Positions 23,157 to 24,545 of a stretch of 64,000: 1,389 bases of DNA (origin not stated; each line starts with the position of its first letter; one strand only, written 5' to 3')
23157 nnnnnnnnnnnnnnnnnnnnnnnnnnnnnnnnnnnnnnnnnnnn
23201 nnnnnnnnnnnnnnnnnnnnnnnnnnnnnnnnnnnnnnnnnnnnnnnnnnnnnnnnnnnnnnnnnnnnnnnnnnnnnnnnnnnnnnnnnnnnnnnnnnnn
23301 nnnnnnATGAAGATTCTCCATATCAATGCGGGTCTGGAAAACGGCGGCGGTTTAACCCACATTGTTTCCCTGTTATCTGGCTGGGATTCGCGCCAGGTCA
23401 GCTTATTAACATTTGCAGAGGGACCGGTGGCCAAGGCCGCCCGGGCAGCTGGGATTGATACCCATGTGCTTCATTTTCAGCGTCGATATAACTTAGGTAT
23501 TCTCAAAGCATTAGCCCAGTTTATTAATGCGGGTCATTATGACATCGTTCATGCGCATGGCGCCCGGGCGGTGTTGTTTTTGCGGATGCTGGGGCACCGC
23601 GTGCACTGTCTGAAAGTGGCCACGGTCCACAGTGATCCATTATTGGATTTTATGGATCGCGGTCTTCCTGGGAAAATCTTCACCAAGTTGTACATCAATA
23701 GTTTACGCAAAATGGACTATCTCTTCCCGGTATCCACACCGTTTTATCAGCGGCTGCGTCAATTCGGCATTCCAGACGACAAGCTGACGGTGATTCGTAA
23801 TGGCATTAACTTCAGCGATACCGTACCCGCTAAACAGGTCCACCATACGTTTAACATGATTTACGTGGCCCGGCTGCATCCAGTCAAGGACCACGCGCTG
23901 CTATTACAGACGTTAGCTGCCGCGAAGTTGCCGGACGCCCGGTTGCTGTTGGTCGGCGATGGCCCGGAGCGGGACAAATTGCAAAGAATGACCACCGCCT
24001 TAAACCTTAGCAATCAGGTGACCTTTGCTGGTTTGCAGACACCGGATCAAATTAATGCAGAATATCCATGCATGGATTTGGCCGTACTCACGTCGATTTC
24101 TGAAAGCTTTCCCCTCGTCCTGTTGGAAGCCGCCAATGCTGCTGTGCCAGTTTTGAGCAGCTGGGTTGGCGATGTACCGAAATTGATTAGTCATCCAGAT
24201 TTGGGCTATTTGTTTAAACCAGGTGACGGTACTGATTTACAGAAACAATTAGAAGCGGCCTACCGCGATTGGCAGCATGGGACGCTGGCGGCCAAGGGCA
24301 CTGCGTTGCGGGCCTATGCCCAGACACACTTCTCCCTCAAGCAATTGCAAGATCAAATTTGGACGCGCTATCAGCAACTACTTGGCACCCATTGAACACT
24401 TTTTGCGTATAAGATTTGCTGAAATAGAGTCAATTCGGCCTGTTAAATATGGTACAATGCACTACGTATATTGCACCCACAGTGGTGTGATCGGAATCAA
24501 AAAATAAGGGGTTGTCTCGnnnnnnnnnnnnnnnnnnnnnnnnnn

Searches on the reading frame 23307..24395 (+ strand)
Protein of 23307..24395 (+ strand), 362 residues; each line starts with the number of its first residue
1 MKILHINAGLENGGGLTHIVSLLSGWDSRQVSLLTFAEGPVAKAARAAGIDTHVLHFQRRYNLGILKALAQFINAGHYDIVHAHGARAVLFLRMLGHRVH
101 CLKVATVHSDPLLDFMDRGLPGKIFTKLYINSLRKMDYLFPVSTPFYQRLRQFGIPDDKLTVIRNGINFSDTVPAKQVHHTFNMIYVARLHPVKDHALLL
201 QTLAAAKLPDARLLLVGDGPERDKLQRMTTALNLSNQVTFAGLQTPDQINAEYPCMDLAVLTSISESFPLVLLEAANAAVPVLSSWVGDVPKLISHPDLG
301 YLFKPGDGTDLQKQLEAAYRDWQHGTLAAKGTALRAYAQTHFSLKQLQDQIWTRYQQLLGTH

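Call 41: search_protein_families(library=pfam, proteins=[window:23307-24395:+], max_evalue=0.001)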
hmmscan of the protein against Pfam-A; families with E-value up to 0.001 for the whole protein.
window:23307-24395:+ (362 aa): 6 families
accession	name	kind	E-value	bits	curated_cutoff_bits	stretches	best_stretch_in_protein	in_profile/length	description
PF00534.26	Glycos_transf_1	-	1e-28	100.4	26.4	1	184-322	18-159/172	Glycosyl transferases group 1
PF13692.12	Glyco_trans_1_4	-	1.4e-24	87.4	27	1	183-321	3-142/142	Glycosyl transferases group 1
PF13439.12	Glyco_transf_4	-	2.4e-17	63.9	28.5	1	13-169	2-168/170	Glycosyltransferase Family 4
PF13579.12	Glyco_trans_4_4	-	2.2e-13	51.3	29.7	1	13-166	1-158/158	Glycosyl transferase 4-like domain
PF20706.3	GT4-conflict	-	1.5e-06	27.9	26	1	155-285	169-311/385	Family 4 Glycosyltransferase in conflict systems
PF13477.12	Glyco_trans_4_2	-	0.00088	19.9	23.4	0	30-139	26-135/139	Glycosyl transferase 4-like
